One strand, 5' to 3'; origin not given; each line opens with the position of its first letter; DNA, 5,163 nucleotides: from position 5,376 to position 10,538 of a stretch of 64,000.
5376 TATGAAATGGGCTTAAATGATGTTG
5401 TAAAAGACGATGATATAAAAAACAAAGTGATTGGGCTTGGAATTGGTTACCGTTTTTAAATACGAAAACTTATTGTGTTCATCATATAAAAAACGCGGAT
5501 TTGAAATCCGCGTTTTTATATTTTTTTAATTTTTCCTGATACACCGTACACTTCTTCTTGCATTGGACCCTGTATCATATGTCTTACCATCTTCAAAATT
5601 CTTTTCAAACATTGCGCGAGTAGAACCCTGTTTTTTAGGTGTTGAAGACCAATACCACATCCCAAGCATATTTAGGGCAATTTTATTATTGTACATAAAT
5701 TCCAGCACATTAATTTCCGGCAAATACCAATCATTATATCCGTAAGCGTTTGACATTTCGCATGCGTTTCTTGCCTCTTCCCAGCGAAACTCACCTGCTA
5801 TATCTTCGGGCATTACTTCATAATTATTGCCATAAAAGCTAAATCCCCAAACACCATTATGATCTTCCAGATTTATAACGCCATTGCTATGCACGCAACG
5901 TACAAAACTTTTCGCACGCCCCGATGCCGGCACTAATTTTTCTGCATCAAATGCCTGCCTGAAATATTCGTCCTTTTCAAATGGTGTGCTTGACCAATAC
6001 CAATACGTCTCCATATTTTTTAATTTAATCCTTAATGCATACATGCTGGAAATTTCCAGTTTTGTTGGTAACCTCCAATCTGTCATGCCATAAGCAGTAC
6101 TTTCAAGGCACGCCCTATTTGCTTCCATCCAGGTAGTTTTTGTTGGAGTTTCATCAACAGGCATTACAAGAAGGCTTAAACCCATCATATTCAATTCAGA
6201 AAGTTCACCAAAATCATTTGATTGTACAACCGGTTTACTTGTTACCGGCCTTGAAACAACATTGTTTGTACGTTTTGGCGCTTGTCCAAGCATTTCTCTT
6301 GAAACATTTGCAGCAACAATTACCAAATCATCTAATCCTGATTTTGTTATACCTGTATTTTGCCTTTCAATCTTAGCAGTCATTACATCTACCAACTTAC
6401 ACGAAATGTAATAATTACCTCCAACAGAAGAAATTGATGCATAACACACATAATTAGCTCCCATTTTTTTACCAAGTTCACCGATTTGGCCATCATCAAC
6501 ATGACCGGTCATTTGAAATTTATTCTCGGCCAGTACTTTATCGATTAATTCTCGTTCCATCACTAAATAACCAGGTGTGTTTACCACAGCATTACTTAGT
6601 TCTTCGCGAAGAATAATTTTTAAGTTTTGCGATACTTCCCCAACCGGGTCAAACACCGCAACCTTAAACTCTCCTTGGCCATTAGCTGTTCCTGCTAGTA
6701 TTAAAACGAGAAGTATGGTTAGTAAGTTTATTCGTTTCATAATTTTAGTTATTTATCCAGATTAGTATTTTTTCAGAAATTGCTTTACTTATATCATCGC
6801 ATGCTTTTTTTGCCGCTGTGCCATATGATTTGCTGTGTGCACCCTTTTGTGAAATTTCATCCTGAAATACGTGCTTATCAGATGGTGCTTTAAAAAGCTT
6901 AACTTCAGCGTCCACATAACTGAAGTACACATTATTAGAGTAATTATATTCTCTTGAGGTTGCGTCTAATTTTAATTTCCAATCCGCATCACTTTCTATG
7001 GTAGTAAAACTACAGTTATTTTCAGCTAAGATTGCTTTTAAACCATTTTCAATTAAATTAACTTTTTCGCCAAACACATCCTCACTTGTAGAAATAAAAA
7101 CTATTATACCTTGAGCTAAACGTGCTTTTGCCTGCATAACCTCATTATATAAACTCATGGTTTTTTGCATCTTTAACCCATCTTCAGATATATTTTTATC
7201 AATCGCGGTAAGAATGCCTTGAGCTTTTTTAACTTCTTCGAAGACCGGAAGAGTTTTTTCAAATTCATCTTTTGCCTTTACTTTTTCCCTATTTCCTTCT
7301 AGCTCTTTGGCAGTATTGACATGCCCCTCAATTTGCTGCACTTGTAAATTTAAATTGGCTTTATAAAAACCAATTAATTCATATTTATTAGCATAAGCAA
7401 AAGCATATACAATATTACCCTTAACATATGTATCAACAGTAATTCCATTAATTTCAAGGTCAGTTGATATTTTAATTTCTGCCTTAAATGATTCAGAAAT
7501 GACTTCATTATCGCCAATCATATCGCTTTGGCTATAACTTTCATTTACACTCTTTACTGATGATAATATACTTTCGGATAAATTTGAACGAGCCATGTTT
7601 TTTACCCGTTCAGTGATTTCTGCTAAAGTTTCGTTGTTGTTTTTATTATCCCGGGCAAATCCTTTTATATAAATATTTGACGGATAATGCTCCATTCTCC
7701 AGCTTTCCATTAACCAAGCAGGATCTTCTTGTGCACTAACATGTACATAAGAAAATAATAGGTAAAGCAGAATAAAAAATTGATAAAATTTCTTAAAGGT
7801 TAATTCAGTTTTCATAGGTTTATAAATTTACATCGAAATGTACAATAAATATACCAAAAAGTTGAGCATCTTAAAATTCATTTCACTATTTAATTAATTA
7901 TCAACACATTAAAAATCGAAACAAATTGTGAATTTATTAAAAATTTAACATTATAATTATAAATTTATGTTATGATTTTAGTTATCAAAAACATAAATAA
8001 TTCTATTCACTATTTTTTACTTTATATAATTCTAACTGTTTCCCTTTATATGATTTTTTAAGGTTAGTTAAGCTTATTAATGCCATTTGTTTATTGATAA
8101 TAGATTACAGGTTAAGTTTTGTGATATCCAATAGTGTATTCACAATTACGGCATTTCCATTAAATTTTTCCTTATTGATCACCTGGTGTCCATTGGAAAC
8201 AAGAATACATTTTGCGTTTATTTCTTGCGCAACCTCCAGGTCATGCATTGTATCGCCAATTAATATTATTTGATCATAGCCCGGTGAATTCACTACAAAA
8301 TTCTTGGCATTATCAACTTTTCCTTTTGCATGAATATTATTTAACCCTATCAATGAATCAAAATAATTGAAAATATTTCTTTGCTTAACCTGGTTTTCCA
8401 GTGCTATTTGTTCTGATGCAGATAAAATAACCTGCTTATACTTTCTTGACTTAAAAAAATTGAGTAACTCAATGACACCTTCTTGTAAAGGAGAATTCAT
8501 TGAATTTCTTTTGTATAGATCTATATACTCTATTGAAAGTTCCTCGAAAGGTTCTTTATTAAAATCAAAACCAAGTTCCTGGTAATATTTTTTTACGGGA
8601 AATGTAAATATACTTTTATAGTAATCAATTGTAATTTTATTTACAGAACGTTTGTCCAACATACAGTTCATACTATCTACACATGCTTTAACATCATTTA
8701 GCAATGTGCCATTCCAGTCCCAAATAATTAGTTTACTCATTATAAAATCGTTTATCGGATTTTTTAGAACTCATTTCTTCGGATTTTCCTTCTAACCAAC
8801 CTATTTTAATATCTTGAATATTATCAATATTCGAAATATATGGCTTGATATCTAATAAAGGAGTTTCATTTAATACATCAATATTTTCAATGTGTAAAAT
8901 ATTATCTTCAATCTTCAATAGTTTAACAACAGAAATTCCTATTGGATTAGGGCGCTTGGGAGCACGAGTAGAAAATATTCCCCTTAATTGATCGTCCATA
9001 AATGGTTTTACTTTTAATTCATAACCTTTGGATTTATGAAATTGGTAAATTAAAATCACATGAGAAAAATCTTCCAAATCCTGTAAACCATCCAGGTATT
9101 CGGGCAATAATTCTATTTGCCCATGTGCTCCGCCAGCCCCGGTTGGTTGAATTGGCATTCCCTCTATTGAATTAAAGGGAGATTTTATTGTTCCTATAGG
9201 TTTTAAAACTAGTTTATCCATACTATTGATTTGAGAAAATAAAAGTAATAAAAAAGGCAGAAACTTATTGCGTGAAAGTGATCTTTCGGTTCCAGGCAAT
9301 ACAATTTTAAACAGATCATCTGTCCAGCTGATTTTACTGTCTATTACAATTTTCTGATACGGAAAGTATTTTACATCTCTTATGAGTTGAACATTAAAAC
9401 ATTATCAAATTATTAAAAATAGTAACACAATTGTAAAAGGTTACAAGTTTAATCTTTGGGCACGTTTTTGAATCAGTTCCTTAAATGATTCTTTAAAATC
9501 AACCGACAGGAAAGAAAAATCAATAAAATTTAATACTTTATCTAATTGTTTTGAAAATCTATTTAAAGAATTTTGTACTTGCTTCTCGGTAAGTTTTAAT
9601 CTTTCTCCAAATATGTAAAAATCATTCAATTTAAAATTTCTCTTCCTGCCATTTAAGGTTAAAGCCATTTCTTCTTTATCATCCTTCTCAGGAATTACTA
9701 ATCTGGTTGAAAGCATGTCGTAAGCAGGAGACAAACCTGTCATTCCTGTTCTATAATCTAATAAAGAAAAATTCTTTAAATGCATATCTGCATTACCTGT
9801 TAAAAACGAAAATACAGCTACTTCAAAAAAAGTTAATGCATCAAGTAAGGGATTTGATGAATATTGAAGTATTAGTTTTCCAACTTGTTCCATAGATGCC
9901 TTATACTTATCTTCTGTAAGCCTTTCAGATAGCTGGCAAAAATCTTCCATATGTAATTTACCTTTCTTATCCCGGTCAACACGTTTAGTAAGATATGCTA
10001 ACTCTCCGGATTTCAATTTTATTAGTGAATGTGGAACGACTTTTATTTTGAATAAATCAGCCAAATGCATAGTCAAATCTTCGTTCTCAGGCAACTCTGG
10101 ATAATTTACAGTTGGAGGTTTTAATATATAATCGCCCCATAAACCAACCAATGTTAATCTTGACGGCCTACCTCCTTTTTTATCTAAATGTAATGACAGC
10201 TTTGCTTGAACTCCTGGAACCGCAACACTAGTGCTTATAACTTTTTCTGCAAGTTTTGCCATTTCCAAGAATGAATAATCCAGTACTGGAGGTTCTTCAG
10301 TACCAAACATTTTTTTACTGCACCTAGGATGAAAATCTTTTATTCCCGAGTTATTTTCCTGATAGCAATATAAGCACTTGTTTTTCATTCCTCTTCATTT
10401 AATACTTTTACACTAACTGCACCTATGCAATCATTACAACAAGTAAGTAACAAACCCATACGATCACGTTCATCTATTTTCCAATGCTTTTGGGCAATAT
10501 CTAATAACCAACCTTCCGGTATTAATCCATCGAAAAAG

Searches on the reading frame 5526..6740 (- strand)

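Call 7: search_protein_families(library=pfam, proteins=[window:5526-6740:-], max_evalue=0.01)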
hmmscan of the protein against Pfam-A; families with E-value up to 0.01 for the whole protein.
window:5526-6740:- (404 aa): 2 families
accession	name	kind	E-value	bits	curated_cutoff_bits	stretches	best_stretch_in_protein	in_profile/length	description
PF07603.17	Lcl_C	-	6.5e-20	72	34.9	2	199-283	19-116/117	Lcl C-terminal domain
PF03783.19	CsgG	-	4e-06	26.7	20.8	1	47-106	43-101/210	Curli production assembly/transport component CsgG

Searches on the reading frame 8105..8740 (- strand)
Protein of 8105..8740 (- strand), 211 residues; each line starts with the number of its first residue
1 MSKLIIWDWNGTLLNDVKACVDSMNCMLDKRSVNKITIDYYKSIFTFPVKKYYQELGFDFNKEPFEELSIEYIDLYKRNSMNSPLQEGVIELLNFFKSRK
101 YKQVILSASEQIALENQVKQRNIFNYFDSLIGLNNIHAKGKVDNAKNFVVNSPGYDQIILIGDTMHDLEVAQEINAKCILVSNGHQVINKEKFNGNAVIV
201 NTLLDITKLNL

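Call 7: search_protein_families(library=pfam, proteins=[window:8105-8740:-], max_evalue=0.01)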
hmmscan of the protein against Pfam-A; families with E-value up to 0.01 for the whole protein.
window:8105-8740:- (211 aa): 4 families
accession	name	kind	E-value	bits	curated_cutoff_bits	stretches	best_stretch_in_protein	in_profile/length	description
PF13419.12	HAD_2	-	8e-18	65.6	23.8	1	5-181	1-178/178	Haloacid dehalogenase-like hydrolase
PF00702.32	Hydrolase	-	2e-08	35.3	26.4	1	3-173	2-189/191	haloacid dehalogenase-like hydrolase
PF12710.13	HAD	-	1.6e-06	29.1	27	1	5-171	1-188/189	haloacid dehalogenase-like hydrolase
PF13242.12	Hydrolase_like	-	2.6e-05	24.5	22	1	156-203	22-72/75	HAD-hyrolase-like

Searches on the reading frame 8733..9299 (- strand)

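Call 7: search_protein_families(library=pfam, proteins=[window:8733-9299:-], max_evalue=0.01)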
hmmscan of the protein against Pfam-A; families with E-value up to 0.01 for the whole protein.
window:8733-9299:- (188 aa): 1 family
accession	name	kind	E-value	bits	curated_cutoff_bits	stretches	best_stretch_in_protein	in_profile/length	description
PF01980.22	TrmO_N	-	4.1e-41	140.3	26.8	1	47-159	1-116/116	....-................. O N-terminal domain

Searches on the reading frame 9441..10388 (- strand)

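Call 7: search_protein_families(library=pfam, proteins=[window:9441-10388:-], max_evalue=0.01)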
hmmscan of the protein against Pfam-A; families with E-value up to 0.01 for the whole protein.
window:9441-10388:- (315 aa): 4 families
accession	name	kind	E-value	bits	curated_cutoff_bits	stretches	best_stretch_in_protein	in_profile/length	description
PF07804.18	HipA_C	-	6.4e-44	150.6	30.5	1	57-283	3-210/213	HipA-like C-terminal domain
PF13833.12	EF-hand_8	-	0.0023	18.1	28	1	125-156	22-53/54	EF-hand domain pair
PF13499.12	EF-hand_7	-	0.0041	17.9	30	0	123-153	35-65/67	EF-hand domain pair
PF12763.14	EH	-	0.0069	16.8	22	0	124-169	36-80/101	EH domain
